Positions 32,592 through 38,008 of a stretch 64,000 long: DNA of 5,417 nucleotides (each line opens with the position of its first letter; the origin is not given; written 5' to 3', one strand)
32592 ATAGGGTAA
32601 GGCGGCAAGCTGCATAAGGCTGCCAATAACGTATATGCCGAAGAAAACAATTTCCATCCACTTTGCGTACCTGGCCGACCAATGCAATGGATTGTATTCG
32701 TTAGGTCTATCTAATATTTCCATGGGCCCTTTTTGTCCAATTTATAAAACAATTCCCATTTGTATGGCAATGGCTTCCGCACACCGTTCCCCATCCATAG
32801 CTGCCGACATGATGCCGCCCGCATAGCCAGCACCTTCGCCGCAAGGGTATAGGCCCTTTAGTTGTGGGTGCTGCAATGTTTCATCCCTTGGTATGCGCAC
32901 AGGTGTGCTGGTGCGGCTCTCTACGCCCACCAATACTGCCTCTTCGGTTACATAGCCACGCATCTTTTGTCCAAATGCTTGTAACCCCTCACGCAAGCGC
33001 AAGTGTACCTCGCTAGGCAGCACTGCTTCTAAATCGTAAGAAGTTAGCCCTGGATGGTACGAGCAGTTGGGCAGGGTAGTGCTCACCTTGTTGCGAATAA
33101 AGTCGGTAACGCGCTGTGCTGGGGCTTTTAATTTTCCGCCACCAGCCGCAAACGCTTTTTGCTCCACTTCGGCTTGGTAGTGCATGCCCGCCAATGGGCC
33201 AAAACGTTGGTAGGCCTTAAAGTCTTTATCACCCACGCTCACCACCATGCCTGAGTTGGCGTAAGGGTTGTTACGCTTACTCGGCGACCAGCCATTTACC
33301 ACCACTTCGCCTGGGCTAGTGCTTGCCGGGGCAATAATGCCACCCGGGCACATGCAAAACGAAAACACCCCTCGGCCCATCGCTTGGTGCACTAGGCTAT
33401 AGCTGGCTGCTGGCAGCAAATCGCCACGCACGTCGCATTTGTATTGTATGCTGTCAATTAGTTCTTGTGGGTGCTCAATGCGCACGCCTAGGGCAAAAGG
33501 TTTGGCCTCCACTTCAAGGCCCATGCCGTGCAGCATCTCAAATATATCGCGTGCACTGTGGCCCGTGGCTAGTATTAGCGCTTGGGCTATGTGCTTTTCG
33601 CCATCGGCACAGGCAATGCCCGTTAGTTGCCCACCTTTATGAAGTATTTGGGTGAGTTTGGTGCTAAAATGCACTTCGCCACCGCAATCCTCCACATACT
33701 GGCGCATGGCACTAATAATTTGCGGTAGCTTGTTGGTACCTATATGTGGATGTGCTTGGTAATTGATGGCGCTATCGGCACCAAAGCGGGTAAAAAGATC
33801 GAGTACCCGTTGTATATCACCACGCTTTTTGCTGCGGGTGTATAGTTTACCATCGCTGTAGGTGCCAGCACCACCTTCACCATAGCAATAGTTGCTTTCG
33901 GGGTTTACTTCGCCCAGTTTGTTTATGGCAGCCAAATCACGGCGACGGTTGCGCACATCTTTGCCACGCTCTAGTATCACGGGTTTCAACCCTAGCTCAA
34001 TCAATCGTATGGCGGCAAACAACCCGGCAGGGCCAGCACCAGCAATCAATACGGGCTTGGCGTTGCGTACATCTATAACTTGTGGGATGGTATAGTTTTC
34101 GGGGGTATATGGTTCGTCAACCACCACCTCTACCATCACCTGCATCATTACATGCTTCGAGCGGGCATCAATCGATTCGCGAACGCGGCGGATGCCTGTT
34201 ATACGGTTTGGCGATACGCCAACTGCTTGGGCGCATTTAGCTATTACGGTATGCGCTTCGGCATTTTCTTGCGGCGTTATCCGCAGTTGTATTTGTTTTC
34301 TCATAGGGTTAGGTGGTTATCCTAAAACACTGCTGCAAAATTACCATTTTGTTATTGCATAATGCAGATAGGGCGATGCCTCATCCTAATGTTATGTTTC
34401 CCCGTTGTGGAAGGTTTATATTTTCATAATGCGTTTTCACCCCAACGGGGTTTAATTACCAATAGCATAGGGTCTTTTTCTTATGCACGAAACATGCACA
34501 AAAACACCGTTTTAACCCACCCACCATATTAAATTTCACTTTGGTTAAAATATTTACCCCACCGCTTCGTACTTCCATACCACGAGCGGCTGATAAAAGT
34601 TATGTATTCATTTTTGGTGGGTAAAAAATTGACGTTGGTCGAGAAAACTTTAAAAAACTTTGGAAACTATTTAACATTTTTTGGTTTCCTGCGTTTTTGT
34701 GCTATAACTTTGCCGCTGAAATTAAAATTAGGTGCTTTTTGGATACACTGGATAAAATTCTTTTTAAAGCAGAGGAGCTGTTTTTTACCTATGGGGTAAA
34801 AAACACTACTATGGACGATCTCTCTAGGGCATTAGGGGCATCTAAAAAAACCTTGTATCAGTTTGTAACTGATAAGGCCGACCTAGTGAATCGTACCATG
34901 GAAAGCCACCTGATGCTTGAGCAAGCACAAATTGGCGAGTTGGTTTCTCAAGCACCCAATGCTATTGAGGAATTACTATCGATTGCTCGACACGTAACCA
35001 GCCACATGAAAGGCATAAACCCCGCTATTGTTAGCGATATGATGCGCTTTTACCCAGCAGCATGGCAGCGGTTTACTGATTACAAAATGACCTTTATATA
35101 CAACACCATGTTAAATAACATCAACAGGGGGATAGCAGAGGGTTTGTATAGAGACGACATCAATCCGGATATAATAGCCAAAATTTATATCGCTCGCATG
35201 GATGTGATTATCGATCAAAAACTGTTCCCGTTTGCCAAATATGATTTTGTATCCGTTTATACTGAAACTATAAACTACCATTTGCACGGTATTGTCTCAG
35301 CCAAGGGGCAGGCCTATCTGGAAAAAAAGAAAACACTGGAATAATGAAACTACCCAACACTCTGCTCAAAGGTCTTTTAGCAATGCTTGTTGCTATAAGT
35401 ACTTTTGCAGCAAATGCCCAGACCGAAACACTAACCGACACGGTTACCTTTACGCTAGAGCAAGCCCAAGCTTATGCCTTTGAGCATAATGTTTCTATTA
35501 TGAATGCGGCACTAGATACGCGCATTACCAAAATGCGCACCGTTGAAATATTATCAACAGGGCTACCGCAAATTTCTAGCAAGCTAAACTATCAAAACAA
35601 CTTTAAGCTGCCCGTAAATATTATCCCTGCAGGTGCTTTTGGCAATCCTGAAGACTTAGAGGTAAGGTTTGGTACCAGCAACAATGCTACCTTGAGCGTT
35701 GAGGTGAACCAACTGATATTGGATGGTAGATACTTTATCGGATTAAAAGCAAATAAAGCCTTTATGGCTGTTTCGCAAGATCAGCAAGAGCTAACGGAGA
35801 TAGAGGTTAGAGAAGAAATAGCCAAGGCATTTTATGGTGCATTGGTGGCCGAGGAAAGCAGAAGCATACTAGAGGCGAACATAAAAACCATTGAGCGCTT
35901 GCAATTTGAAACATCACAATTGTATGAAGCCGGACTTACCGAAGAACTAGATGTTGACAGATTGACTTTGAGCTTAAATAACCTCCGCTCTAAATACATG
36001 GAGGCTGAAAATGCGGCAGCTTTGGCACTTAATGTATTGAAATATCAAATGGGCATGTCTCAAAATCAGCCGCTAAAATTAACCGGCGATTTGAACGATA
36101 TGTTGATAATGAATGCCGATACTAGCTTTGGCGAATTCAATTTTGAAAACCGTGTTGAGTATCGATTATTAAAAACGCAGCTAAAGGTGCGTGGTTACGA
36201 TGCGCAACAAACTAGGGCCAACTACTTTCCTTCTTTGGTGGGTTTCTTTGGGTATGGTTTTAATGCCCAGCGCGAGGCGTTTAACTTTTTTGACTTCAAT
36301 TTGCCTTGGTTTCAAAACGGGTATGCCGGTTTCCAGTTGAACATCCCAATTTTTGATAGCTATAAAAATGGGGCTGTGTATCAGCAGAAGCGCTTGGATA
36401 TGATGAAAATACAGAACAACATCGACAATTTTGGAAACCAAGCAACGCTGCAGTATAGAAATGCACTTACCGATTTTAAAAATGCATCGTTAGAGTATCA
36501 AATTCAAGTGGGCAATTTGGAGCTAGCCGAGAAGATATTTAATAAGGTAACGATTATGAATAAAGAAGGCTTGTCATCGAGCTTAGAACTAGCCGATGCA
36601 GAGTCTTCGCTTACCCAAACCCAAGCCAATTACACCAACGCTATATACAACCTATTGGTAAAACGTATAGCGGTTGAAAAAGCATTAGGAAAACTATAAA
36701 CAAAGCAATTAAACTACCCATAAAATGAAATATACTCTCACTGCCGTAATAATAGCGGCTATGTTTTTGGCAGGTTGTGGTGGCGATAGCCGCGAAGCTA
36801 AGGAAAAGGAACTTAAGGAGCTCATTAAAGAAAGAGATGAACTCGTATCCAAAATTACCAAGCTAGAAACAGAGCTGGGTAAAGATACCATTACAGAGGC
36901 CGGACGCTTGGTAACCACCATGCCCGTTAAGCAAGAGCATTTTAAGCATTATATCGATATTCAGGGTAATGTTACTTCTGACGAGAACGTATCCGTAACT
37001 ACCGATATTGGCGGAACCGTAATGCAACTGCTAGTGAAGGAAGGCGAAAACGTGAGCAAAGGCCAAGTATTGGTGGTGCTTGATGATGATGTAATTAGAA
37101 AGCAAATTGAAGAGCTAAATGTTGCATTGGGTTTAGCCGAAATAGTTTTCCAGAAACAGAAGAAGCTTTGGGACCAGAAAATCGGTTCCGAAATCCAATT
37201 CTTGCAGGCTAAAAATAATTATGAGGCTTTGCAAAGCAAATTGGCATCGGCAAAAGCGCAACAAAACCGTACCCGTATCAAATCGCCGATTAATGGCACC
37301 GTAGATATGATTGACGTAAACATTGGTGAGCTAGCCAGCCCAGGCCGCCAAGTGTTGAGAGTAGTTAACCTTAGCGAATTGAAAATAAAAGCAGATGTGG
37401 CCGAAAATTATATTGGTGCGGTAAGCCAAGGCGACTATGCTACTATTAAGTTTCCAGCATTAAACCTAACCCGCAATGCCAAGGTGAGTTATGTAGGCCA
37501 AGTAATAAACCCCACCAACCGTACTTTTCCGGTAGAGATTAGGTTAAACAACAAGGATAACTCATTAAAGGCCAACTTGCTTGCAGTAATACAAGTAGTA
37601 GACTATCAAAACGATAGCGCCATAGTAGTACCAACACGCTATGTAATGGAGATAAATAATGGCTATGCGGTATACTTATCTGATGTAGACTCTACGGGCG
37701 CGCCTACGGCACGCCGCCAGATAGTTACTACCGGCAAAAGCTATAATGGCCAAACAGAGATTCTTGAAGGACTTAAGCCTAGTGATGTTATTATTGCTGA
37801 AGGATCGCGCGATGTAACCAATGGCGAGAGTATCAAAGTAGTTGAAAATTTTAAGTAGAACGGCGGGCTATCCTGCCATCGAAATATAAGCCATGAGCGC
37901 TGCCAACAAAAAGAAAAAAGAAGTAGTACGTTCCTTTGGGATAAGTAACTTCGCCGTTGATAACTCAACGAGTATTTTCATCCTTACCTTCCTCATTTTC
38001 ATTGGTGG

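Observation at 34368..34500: Unassigned modular hairpin-repeat family (REP/BIME- or MITE-like) at four intergenic loci; most complete copy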

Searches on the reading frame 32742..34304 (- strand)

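Call 13: search_protein_families(library=ncbifam, proteins=[window:32742-34304:-])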
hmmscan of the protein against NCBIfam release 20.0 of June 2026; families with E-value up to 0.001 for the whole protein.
window:32742-34304:- (520 aa): 19 families
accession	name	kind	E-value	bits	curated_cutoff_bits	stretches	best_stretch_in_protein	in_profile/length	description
TIGR00275.1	TIGR00275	subfamily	4.4e-10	39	183.8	1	85-265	1-182/401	aminoacetone oxidase family FAD-binding enzyme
NF045637.1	carotdesatCrtDProt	equivalog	1.7e-08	33.5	580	0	195-248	223-276/485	1-hydroxycarotenoid 3,4-desaturase CrtD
TIGR03467.1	HpnE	equivalog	6.4e-07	29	283.05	0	85-116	1-32/430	hydroxysqualene dehydroxylase HpnE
NF005560.0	PRK07233.1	equivalog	7.3e-07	28.4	252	0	85-116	3-34/435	hypothetical protein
TIGR01292.1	TRX_reduct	equivalog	4.4e-06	25.7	343.45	0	85-115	3-33/300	thioredoxin-disulfide reductase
TIGR02352.1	thiamin_ThiO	equivalog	3e-05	23.3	250.8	0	194-288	151-242/351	glycine oxidase ThiO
NF004780.0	PRK06126.1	subfamily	3.2e-05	22.4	445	1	80-119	6-45/552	hypothetical protein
TIGR01813.1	flavo_cyto_c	subfamily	5.6e-05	22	285.45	0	85-113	2-31/444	flavocytochrome c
TIGR02734.1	crtI_fam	subfamily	8e-05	21.5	238.1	0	195-247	219-271/504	phytoene desaturase family protein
NF005547.0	PRK07208.1-3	equivalog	8.3e-05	21.5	380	1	81-117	3-39/465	hypothetical protein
NF041087.1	bile_acid_BaiCD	equivalog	0.00015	20.1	825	1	78-115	376-413/642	bile acid Fe-S flavoenzyme BaiCD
NF005546.0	PRK07208.1-2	equivalog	0.00017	20.3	418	0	81-116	3-39/527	hypothetical protein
NF049967.1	QhpG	equivalog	0.00023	20.2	240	1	85-115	1-31/423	flavin-dependent monooxygenase QhpG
NF005548.0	PRK07208.1-4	equivalog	0.00023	19.9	389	0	82-117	3-38/488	hypothetical protein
NF006002.0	PRK08132.1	subfamily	0.00025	19.6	416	1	78-118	21-61/552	FAD-dependent oxidoreductase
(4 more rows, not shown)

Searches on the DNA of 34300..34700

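Call 14: search_rna_families(source=window, start=34300, end=34700, threshold=evalue, max_evalue=10)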
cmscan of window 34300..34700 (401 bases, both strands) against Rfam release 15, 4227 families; matches with E-value up to 10: 4.
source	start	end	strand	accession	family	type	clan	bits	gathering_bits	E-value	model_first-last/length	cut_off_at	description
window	34393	34457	+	RF03858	mir-1991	Gene; miRNA;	-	15.1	66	6.2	1-66/66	no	mir-1991 microRNA precursor family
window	34386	34453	-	RF02577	tsr24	Gene; sRNA;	-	12.9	50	1.3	1-238/238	no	S. aureus tsr24 small RNA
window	34596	34658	-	RF02060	STnc410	Gene; sRNA;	-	11.8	50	4.3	32-98/158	no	Enterobacterial sRNA STnc410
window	34594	34696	+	RF02578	tsr25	Gene; sRNA;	-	11.1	63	6.5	1-181/181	no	S. aureus tsr25 small RNA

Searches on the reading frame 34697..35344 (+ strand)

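Call 13: search_protein_families(library=ncbifam, proteins=[window:34697-35344:+])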
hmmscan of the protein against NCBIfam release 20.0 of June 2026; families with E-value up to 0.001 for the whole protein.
window:34697-35344:+ (215 aa): 5 families
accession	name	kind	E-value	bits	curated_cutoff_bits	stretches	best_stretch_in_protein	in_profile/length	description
TIGR03968.1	mycofact_TetR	equivalog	4.7e-06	26.3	224.9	1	17-84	10-77/190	mycofactocin system transcriptional regulator MftR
NF007430.0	PRK09975.1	equivalog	2.1e-05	23.7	274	0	21-74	16-69/220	acrEF/envCD operon transcriptional regulator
NF053731.1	TransRegFasRMycb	equivalog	0.00011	22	330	1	20-72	15-67/199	HTH-type transcriptional activator FasR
NF050111.1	TransRegSACE7040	equivalog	0.00043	20.2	250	1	20-90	5-78/186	SACE_7040 family transcriptional regulator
NF053878.1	FATransRegFadRBac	equivalog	0.00057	19.7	200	1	21-199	8-188/190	fatty acid metabolism transcriptional regulator FadR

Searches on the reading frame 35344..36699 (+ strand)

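Call 13: search_protein_families(library=ncbifam, proteins=[window:35344-36699:+])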
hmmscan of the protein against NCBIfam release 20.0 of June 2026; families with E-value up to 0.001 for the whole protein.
window:35344-36699:+ (451 aa): 3 families
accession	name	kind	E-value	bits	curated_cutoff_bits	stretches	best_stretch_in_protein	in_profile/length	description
TIGR01844.1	type_I_sec_TolC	subfamily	5.1e-20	71.9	225.15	1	37-451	4-400/414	TolC family outer membrane protein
TIGR01845.1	outer_NodT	subfamily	1.5e-08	33.9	210.05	1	126-449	136-458/460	efflux transporter outer membrane subunit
NF007002.0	PRK09465.1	equivalog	1.1e-05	24.2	495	1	12-450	6-425/460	outer membrane channel protein TolC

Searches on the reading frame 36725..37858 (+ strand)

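Call 13: search_protein_families(library=ncbifam, proteins=[window:36725-37858:+])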
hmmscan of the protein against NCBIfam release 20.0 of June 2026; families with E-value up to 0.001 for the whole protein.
window:36725-37858:+ (377 aa): 28 families (the best 25 are shown)
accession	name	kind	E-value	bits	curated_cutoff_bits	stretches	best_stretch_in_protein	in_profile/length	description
TIGR01730.1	RND_mfp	subfamily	4.6e-51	173.7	94.9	1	63-372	1-321/322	efflux RND transporter periplasmic adaptor subunit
TIGR00999.1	8a0102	subfamily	4.8e-37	127.5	319.3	1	107-361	1-267/271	CzcB/NccB family metal efflux transporter periplasmic adaptor subunit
TIGR01843.1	type_I_hlyD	subfamily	2.7e-18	66.2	208.65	2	146-251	236-341/422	HlyD family type I secretion periplasmic adaptor subunit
NF008589.1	PRK11556.1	equivalog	6.7e-16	58.2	391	1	59-375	55-390/392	MdtA/MuxA family multidrug efflux RND transporter periplasmic adaptor subunit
TIGR00998.1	8a0101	subfamily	4.1e-15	55.6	390.8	2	159-245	181-267/334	EmrA/EmrK family multidrug efflux transporter periplasmic adaptor subunit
NF007785.0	PRK10476.1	equivalog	6.8e-14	51.4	376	2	165-243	191-269/347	multidrug transporter subunit MdtN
NF038010.1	ABC_adapt_DarC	equivalog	3.4e-13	49.1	450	1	157-370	205-414/417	darobactin export ABC transporter periplasmic adaptor subunit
TIGR02971.1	heterocyst_DevB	subfamily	8.3e-13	48.4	129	1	160-262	182-283/327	ABC exporter membrane fusion protein, DevB family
NF045904.1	RND-peri-MexE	equivalog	2.6e-09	36.5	714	1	63-371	38-367/390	multidrug efflux RND transporter periplasmic adaptor subunit MexE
NF007303.0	PRK09783.1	subfamily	4.6e-09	35.2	390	1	171-360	203-388/414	copper/silver efflux system membrane fusion protein CusB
NF033834.1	RND_adapt_MexA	exception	5.4e-09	35.6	750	1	81-208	56-183/373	multidrug efflux RND transporter periplasmic adaptor subunit MexA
NF033138.2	RND-peri-MexC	equivalog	5.9e-09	35.5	625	1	54-371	29-370/375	MexC family multidrug efflux RND transporter periplasmic adaptor subunit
NF007850.1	PRK10559.1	equivalog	5.9e-09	35.4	400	1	87-242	39-207/303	p-hydroxybenzoic acid efflux pump subunit AaeA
NF045680.1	DiMtlExpIhpB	equivalog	7.2e-09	35.1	450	1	183-361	136-311/326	divalent metal ion exporter adaptor subunit IhpB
NF000272.2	OqxA_adapt_sub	exception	8.7e-09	34.8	835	0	251-364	261-370/391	multidrug efflux RND transporter periplasmic adaptor subunit OqxA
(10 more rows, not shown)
